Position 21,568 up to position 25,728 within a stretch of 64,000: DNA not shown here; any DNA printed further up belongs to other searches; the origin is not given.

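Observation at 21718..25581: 18-heme giant cytochrome created by an in-frame tandem duplication of about 1.9 kb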

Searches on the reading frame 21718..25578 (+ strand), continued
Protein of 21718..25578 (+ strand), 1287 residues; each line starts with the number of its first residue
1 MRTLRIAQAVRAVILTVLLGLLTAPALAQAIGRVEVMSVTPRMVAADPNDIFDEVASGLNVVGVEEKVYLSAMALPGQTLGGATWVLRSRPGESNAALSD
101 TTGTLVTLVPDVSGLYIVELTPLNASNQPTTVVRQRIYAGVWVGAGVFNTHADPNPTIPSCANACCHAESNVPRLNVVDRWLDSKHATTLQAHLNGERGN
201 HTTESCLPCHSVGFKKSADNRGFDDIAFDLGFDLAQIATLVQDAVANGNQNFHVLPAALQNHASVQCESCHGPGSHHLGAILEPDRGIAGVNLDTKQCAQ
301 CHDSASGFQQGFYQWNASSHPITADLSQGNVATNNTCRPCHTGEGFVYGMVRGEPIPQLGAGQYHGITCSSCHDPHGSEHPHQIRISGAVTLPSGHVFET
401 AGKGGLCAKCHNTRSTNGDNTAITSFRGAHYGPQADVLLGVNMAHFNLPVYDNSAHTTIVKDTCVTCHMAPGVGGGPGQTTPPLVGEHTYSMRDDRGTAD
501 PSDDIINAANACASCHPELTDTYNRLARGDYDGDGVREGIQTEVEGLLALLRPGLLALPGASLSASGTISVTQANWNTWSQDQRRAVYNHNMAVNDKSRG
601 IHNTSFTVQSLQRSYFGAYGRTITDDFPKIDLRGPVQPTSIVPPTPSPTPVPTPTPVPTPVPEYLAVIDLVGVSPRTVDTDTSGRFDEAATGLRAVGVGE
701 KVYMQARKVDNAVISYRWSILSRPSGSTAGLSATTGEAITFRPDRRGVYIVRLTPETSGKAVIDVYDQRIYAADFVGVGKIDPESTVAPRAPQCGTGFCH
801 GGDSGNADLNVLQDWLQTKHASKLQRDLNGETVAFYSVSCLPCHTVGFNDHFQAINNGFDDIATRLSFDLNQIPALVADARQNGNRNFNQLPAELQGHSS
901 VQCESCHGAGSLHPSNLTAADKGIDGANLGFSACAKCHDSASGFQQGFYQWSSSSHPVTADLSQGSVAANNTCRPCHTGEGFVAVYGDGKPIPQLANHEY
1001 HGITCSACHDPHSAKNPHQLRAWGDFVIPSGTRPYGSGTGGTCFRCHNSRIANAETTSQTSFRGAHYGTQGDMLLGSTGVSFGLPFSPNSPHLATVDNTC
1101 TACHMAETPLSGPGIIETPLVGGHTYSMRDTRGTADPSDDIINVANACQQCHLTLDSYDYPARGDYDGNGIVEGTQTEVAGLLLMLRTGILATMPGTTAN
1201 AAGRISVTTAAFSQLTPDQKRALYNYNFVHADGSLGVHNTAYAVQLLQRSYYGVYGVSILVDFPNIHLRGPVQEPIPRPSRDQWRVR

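Call 63: predict_structure(alignment_id=A2)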
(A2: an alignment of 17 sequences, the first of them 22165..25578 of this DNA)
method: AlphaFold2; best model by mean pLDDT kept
length: 1138 residues; sequences in the alignment: 17
mean_pLDDT: 62.6   pTM: 0.40
mean pLDDT of the five models: 62.6, 58.4, 55.8, 55.3, 49.2
residues with pLDDT >= 90: 114; 70-90: 373; 50-70: 235; < 50: 416
segments of 3 or more residues with pLDDT < 50: 1-28, 52-57, 123-185, 194-217, 227-233, 322-342, 344-361, 492-513, 527-544, 628-630, 634-662, 685-687, 696-705, 756-859, 862-869, 958-977, 981-993, 1130-1138
pLDDT, mean of each block of 10 residues (from residue 1): 30 39 46 56 69 48 54 71 78 74 79 62 43 33 42 36 36 41 49 41 34 48 51 54 74 67 80 82 80 87 68 66 39 36 43 41 63 75 90 91 93 85 88 93 86 88 94 88 84 36 33 65 54 43 55 77 84 84 83 76 83 77 58 45 41 40 51 68 54 48 50 72 76 76 72 51 40 34 39 29 35 32 41 30 34 43 46 63 70 72 86 76 86 81 65 60 35 45 38 54 68 86 87 91 88 81 90 93 84 92 91 88 75 37
secondary structure, 60 per line:
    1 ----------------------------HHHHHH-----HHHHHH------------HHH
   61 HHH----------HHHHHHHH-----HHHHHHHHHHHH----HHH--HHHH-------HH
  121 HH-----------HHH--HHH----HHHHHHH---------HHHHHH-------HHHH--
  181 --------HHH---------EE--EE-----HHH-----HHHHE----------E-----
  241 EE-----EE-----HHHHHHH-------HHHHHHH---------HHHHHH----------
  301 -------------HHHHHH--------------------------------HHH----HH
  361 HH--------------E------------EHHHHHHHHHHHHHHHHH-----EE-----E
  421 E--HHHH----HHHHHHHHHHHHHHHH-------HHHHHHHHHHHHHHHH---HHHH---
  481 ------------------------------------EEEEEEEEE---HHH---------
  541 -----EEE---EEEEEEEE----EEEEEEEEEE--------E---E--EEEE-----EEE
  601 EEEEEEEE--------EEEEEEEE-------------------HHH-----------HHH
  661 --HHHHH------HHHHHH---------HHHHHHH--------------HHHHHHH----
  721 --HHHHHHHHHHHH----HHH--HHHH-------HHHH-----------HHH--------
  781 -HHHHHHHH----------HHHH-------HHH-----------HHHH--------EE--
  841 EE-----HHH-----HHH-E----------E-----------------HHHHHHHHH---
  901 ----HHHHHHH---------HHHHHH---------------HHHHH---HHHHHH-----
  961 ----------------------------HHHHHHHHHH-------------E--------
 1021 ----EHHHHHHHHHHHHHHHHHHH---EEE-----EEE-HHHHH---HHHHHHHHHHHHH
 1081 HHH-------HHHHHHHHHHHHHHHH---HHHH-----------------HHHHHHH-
elements in order (helices of 4 or more, strands of 3 or more residues): H29-34 H40-45 H58-63 H74-81 H87-98 H108-111 H119-122 H146-152 H162-167 H175-178 H220-223 H255-261 H269-275 H285-290 H314-319 H359-362 H391-407 H424-427 H432-447 H455-470 H474-477 E517-525 E546-548 E552-559 E564-573 E589-592 E598-608 E617-624 H663-667 H674-679 H689-695 H710-716 H723-734 H744-747 H755-758 H782-789 H800-803 H825-828 H889-897 H905-911 H921-926 H942-946 H950-955 H989-998 H1026-1044 E1048-1050 E1056-1058 H1060-1064 H1068-1083 H1091-1106 H1110-1113 H1131-1137

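Call 70: find_encoding_contigs(protein=P0013, flank=10000, max_places=2)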
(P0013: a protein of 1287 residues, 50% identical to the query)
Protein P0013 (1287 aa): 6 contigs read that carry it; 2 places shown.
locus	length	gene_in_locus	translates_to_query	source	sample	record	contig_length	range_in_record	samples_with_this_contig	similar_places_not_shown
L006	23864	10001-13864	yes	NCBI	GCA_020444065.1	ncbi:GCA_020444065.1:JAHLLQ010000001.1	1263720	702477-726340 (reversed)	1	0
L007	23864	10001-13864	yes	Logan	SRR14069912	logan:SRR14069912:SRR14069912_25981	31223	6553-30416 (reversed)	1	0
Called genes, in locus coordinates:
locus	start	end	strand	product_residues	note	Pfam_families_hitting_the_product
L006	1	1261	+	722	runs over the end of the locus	PF02824:TGS, PF07973:tRNA_SAD, PF00587:tRNA-synt_2b, PF03129:HGTP_anticodon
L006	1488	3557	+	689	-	PF00089:Trypsin, PF10459:Peptidase_S46 (faint), PF13365:Trypsin_2, PF00595:PDZ (weak), PF13180:PDZ_2, PF17820:PDZ_6, PF13180:PDZ_2 (weak)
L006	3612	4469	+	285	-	PF13365:Trypsin_2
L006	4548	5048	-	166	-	PF06172:Cupin_5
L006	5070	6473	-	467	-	PF09670:Cas_Cas02710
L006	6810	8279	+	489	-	PF00512:HisKA, PF02518:HATPase_c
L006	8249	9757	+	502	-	PF00072:Response_reg, PF02954:HTH_8 (faint), PF00158:Sigma54_activat, PF13191:AAA_16 (faint), PF14532:Sigma54_activ_2, PF01078:Mg_chelatase (faint), PF07728:AAA_5, PF25601:AAA_lid_14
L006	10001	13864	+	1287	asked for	PF14522:Cytochrome_C7 (faint), PF22113:Mtrc-MtrF_II-IV_dom (faint), PF09699:Paired_CXXCH_1 (faint), PF14537:Cytochrom_c3_2 (faint)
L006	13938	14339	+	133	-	PF00072:Response_reg (weak)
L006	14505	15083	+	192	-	PF14522:Cytochrome_C7 (faint), PF09699:Paired_CXXCH_1 (weak)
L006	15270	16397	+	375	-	PF06739:SBBP (faint), PF17170:DUF5128 (faint), PF01436:NHL (faint), PF08450:SGL (faint)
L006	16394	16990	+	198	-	PF14522:Cytochrome_C7 (faint), PF09699:Paired_CXXCH_1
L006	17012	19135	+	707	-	PF00684:DnaJ_CXXCXGXG (faint), PF02085:Cytochrom_CIII (faint), PF14537:Cytochrom_c3_2 (faint), PF14522:Cytochrome_C7 (weak)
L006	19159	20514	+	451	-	PF14537:Cytochrom_c3_2 (faint), PF09699:Paired_CXXCH_1, PF14522:Cytochrome_C7 (weak), PF22113:Mtrc-MtrF_II-IV_dom, PF09699:Paired_CXXCH_1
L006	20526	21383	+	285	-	PF14559:TPR_19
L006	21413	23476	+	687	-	-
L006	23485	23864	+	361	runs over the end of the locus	PF25021:TEN_NHL (faint), PF08450:SGL (faint), PF01436:NHL (weak), PF17170:DUF5128 (faint), PF01436:NHL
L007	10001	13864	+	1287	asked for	PF14522:Cytochrome_C7 (faint), PF22113:Mtrc-MtrF_II-IV_dom (faint), PF09699:Paired_CXXCH_1 (faint), PF14537:Cytochrom_c3_2 (faint)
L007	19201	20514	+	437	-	PF14537:Cytochrom_c3_2 (faint), PF09699:Paired_CXXCH_1, PF14522:Cytochrome_C7 (weak), PF22113:Mtrc-MtrF_II-IV_dom, PF09699:Paired_CXXCH_1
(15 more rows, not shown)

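Call 78: search_protein_families(library=pfam, proteins=[P0041, P0029, P0074, P0023, P0019], max_evalue=0.001)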
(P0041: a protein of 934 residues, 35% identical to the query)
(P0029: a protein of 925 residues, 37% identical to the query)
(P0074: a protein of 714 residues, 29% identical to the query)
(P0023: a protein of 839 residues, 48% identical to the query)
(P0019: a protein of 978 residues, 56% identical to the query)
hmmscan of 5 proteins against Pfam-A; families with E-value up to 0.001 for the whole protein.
P0041 (934 aa): 8 families
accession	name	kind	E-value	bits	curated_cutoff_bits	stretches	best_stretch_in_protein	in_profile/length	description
PF22113.1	Mtrc-MtrF_II-IV_dom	-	1.1e-13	51.5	30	3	144-253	77-169/176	Outer membrane cytochrome MtrC/MtrF-like, domains II/IV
PF14522.11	Cytochrome_C7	-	2.9e-13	49.9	24.8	1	239-312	12-67/67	Cytochrome c7 and related cytochrome c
PF13860.13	FlgD_ig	-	7.3e-12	45.5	27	1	860-921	13-75/79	FlgD Ig-like domain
PF02335.20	Cytochrom_C552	-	3.9e-07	29.8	24.1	0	433-603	243-384/438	Cytochrome c552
PF14537.11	Cytochrom_c3_2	-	3.8e-06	27.7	25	0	238-313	4-66/79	Cytochrome c3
PF18962.6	Por_Secre_tail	-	2.7e-05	24.8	27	1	851-931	2-74/75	Secretion system C-terminal sorting domain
PF13585.12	CHU_C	-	4.4e-05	24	27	1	869-922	27-73/86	CHU_C Type IX secretion signal domain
PF13435.11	Cytochrome_C554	-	8.1e-05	23.9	20.8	0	150-198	1-62/84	Cytochrome c554 and c-prime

P0029 (925 aa): 9 families
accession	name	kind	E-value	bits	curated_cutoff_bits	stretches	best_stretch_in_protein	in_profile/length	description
PF14522.11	Cytochrome_C7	-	4.9e-10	39.5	24.8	0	240-314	11-67/67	Cytochrome c7 and related cytochrome c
PF13860.13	FlgD_ig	-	1.2e-09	38.4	27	1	858-912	21-75/79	FlgD Ig-like domain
PF22113.1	Mtrc-MtrF_II-IV_dom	-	4.8e-09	36.4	30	1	375-487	28-131/176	Outer membrane cytochrome MtrC/MtrF-like, domains II/IV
PF18962.6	Por_Secre_tail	-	2.7e-06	28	27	1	842-922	2-74/75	Secretion system C-terminal sorting domain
PF14537.11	Cytochrom_c3_2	-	3.5e-05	24.6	25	0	240-315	4-66/79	Cytochrome c3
PF22352.2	K319L-like_PKD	-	5.2e-05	23.6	27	1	74-131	25-82/84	K319L-like, PKD domain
PF13435.11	Cytochrome_C554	-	0.00023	22.5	20.8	0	156-199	5-62/84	Cytochrome c554 and c-prime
PF09699.15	Paired_CXXCH_1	-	0.00027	21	20.6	0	335-384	7-37/41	Doubled CXXCH motif (Paired_CXXCH_1)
PF00801.26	PKD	-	0.00054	20.4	23.5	0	72-132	23-79/80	PKD domain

P0074 (714 aa): 7 families
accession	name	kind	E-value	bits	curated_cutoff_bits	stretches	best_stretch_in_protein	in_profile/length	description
PF14522.11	Cytochrome_C7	-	4.6e-11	42.8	24.8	0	462-519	10-55/67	Cytochrome c7 and related cytochrome c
PF14537.11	Cytochrom_c3_2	-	1.9e-09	38.3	25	0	314-376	28-69/79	Cytochrome c3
PF18962.6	Por_Secre_tail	-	4.4e-07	30.5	27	1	631-711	2-74/75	Secretion system C-terminal sorting domain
PF09699.15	Paired_CXXCH_1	-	1.8e-06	28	20.6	1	366-385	8-27/41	Doubled CXXCH motif (Paired_CXXCH_1)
PF13860.13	FlgD_ig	-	2.5e-06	27.8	27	1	641-697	12-71/79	FlgD Ig-like domain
PF02335.20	Cytochrom_C552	-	1.6e-05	24.5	24.1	1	455-607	235-369/438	Cytochrome c552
PF13435.11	Cytochrome_C554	-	4.5e-05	24.7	20.8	0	290-371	1-83/84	Cytochrome c554 and c-prime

P0023 (839 aa): 4 families
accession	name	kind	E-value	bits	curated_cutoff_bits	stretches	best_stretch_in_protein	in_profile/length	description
PF22113.1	Mtrc-MtrF_II-IV_dom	-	2.4e-11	43.9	30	1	184-373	13-165/176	Outer membrane cytochrome MtrC/MtrF-like, domains II/IV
PF14522.11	Cytochrome_C7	-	9.5e-08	32.2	24.8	0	295-371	13-66/67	Cytochrome c7 and related cytochrome c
PF13435.11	Cytochrome_C554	-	4.6e-07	31.1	20.8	0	297-371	1-83/84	Cytochrome c554 and c-prime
PF09699.15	Paired_CXXCH_1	-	1.6e-05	24.9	20.6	0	366-411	8-38/41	Doubled CXXCH motif (Paired_CXXCH_1)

P0019 (978 aa): 5 families
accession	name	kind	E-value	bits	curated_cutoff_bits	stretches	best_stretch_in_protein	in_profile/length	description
PF22113.1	Mtrc-MtrF_II-IV_dom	-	4.9e-11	42.9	30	1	408-522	30-131/176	Outer membrane cytochrome MtrC/MtrF-like, domains II/IV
PF09699.15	Paired_CXXCH_1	-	2e-07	31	20.6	1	371-415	9-38/41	Doubled CXXCH motif (Paired_CXXCH_1)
PF14522.11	Cytochrome_C7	-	2.2e-06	27.8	24.8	0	268-346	13-67/67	Cytochrome c7 and related cytochrome c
PF13435.11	Cytochrome_C554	-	1e-05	26.8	20.8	0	260-276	68-84/84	Cytochrome c554 and c-prime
PF14537.11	Cytochrom_c3_2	-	2e-05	25.4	25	0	268-375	6-78/79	Cytochrome c3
